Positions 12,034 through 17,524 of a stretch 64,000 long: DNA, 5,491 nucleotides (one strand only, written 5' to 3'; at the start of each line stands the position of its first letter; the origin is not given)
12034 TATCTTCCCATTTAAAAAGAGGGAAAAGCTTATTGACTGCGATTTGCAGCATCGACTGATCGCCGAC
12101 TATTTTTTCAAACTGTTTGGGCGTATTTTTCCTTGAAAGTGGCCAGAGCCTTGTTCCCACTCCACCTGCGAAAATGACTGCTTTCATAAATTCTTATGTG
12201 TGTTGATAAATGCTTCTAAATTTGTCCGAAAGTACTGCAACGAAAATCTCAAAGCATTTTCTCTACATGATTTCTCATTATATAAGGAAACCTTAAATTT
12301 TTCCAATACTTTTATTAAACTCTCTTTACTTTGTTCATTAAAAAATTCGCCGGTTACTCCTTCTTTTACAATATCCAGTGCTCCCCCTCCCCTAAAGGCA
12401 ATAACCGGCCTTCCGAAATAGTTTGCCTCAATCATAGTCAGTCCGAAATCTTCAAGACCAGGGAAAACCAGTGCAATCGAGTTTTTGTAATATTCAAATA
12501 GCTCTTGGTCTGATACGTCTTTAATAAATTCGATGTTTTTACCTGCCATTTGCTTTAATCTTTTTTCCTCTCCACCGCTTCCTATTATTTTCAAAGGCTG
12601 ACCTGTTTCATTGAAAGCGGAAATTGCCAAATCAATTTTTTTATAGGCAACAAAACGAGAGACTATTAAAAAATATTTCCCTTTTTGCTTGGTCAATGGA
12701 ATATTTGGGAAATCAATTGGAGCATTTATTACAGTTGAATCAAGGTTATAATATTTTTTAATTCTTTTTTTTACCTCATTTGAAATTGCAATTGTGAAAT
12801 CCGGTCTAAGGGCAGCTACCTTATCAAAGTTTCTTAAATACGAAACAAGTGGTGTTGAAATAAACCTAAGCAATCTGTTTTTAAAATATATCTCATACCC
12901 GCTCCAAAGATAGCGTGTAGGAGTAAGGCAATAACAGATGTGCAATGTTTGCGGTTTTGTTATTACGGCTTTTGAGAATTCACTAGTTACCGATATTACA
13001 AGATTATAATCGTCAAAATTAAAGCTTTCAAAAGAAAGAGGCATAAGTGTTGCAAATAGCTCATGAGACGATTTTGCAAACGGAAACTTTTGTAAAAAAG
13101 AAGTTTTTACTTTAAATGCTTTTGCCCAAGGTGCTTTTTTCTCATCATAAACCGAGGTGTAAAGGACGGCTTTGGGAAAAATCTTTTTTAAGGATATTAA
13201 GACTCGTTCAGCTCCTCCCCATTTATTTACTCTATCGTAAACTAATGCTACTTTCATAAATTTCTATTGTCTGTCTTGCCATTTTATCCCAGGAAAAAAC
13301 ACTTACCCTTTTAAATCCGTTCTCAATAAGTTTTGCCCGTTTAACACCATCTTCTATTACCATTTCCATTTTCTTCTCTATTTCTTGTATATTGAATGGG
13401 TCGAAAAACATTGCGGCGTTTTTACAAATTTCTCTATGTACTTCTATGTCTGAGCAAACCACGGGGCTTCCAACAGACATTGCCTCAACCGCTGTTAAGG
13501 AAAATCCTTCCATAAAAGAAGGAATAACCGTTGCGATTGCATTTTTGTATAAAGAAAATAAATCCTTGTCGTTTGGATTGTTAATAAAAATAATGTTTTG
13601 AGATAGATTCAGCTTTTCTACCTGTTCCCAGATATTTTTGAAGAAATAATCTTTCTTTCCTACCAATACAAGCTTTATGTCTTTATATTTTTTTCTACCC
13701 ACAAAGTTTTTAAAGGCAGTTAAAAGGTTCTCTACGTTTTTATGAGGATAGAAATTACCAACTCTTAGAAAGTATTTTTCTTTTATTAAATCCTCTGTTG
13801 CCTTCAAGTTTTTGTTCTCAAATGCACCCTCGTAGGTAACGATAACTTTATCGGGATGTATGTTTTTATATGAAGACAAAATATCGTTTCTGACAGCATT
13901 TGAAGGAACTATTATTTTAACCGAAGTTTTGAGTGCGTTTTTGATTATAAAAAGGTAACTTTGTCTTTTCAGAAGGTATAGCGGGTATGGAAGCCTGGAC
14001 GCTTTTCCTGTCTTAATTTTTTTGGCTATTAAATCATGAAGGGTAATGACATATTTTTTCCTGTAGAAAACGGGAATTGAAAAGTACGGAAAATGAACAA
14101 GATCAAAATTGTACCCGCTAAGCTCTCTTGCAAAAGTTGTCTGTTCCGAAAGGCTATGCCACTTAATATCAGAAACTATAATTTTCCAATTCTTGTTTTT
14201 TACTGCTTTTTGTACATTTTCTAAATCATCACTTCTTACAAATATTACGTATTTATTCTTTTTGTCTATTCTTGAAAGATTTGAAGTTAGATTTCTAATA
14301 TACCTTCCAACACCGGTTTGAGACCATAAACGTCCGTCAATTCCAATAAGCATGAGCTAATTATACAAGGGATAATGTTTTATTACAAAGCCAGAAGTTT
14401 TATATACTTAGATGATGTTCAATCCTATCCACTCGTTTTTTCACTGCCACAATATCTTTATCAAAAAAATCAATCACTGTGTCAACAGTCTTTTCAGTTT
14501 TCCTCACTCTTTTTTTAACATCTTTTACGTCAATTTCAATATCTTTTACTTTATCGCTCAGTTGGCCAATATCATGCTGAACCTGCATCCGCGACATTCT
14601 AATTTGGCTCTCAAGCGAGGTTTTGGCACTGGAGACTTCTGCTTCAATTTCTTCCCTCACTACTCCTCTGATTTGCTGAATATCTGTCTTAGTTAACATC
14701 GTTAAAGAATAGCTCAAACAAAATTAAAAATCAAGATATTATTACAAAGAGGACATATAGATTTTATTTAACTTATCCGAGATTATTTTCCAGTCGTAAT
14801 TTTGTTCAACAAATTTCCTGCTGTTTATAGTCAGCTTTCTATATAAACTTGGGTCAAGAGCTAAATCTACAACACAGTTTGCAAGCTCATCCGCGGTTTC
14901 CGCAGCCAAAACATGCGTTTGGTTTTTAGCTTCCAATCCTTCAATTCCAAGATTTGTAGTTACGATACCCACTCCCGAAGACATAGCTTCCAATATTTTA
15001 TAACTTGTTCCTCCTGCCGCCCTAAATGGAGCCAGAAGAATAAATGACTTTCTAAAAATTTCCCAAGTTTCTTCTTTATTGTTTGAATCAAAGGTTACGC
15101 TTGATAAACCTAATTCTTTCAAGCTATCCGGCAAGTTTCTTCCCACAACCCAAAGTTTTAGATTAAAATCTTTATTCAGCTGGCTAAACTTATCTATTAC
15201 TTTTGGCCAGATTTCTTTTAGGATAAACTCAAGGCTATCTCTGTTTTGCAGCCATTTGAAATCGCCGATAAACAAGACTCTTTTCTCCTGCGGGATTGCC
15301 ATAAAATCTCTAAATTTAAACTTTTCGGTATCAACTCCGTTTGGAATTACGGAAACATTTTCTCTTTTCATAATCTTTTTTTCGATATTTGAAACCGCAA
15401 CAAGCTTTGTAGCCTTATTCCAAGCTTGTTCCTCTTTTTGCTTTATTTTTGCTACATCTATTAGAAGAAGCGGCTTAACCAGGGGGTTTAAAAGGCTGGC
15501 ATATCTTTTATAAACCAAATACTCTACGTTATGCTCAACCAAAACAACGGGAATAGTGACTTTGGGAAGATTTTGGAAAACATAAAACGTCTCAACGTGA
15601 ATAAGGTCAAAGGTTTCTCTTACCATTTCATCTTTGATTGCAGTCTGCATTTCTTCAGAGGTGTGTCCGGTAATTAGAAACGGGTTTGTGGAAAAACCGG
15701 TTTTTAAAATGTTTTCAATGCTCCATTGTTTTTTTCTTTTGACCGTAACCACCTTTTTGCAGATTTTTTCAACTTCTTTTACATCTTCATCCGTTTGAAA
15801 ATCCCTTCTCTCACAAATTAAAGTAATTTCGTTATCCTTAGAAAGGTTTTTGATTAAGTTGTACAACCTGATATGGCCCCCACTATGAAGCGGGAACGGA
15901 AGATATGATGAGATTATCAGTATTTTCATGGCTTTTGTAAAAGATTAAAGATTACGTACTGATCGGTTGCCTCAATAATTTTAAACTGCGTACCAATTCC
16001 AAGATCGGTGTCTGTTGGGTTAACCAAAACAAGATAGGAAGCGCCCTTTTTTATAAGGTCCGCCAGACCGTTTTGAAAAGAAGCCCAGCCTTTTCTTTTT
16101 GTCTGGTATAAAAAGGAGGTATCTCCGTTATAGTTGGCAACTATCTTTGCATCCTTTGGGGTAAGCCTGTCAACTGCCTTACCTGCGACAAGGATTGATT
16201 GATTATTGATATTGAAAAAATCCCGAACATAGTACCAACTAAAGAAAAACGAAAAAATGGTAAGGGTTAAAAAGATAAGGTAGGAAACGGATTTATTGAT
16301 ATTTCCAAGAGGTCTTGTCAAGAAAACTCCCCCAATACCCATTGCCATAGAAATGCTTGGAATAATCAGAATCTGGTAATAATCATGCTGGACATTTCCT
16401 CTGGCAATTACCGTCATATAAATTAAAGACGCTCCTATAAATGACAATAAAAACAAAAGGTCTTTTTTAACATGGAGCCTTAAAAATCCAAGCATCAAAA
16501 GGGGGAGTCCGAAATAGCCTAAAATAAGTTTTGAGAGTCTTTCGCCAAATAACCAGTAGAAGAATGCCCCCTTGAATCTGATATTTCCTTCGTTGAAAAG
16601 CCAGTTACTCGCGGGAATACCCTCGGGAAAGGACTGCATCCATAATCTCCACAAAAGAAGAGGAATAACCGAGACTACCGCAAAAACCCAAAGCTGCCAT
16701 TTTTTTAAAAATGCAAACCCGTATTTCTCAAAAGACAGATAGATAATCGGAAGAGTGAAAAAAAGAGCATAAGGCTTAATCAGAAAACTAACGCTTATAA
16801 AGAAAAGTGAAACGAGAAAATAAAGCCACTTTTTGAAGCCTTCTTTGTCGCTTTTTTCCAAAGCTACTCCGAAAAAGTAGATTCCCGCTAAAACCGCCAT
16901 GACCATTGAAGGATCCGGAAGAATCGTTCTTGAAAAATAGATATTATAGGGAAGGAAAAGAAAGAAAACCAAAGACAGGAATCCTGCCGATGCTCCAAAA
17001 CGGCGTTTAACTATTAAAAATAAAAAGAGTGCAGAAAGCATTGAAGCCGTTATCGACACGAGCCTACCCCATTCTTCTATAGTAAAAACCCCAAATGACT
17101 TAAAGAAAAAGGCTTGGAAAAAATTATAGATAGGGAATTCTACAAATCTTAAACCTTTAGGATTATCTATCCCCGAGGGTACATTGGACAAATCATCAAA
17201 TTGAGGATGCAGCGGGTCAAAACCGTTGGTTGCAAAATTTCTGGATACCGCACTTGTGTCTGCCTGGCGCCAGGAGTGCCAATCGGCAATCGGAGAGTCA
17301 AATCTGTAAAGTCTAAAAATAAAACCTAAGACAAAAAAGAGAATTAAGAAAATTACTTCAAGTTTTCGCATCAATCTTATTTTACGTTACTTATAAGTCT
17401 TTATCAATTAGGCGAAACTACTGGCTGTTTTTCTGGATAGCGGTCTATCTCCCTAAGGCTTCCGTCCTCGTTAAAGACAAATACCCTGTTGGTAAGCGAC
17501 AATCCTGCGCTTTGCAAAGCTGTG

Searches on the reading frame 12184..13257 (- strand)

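Call 46: search_protein_families(library=pfam, proteins=[window:12184-13257:-], max_evalue=0.0001)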
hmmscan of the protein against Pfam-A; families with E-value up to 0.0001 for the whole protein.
window:12184-13257:- (357 aa): 2 families
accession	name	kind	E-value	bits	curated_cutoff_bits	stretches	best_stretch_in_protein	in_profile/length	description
PF00534.26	Glycos_transf_1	-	1.3e-24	87.1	26.4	1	188-333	10-167/172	Glycosyl transferases group 1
PF13692.12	Glyco_trans_1_4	-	7.3e-16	59.1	27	1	194-318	2-136/142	Glycosyl transferases group 1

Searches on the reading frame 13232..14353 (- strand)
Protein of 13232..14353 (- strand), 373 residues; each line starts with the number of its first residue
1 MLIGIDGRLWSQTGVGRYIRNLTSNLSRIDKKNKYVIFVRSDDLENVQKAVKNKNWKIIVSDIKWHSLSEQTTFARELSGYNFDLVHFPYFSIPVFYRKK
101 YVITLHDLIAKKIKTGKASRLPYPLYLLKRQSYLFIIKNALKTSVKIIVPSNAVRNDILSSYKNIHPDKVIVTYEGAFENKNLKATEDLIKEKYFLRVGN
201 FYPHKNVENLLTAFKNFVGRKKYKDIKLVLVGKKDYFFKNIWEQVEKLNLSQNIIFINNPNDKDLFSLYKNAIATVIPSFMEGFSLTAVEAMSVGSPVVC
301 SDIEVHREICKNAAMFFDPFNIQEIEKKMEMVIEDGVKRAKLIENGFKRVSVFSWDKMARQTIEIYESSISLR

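Call 46: search_protein_families(library=pfam, proteins=[window:13232-14353:-], max_evalue=0.0001)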
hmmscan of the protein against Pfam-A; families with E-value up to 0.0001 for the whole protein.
window:13232-14353:- (373 aa): 4 families
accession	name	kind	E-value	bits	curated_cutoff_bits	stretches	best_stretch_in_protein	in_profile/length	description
PF00534.26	Glycos_transf_1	-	2.2e-34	118.9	26.4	1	191-349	14-172/172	Glycosyl transferases group 1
PF13692.12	Glyco_trans_1_4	-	2.4e-21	76.9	27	1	193-335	2-142/142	Glycosyl transferases group 1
PF13439.12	Glyco_transf_4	-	2.2e-11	44.5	28.5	1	14-176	3-165/170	Glycosyltransferase Family 4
PF20706.3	GT4-conflict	-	2.3e-07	30.6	26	1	198-302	203-312/385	Family 4 Glycosyltransferase in conflict systems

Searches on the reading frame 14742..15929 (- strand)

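Call 46: search_protein_families(library=pfam, proteins=[window:14742-15929:-], max_evalue=0.0001)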
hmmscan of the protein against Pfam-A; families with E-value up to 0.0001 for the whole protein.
window:14742-15929:- (395 aa): 3 families
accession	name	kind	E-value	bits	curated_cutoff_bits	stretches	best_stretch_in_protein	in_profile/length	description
PF13692.12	Glyco_trans_1_4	-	3.2e-17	63.6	27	1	216-357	2-140/142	Glycosyl transferases group 1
PF13439.12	Glyco_transf_4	-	3.8e-12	47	28.5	1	17-203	3-170/170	Glycosyltransferase Family 4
PF00534.26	Glycos_transf_1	-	5.1e-07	29.8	26.4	1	244-372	33-171/172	Glycosyl transferases group 1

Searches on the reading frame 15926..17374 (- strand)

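Call 46: search_protein_families(library=pfam, proteins=[window:15926-17374:-], max_evalue=0.0001)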
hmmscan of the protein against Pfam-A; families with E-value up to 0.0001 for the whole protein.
window:15926-17374:- (482 aa): 1 family
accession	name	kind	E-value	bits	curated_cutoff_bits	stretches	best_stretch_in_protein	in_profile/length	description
PF13231.12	PMT_2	-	3.6e-13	50.5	26.1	1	81-242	4-160/160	Dolichyl-phosphate-mannose-protein mannosyltransferase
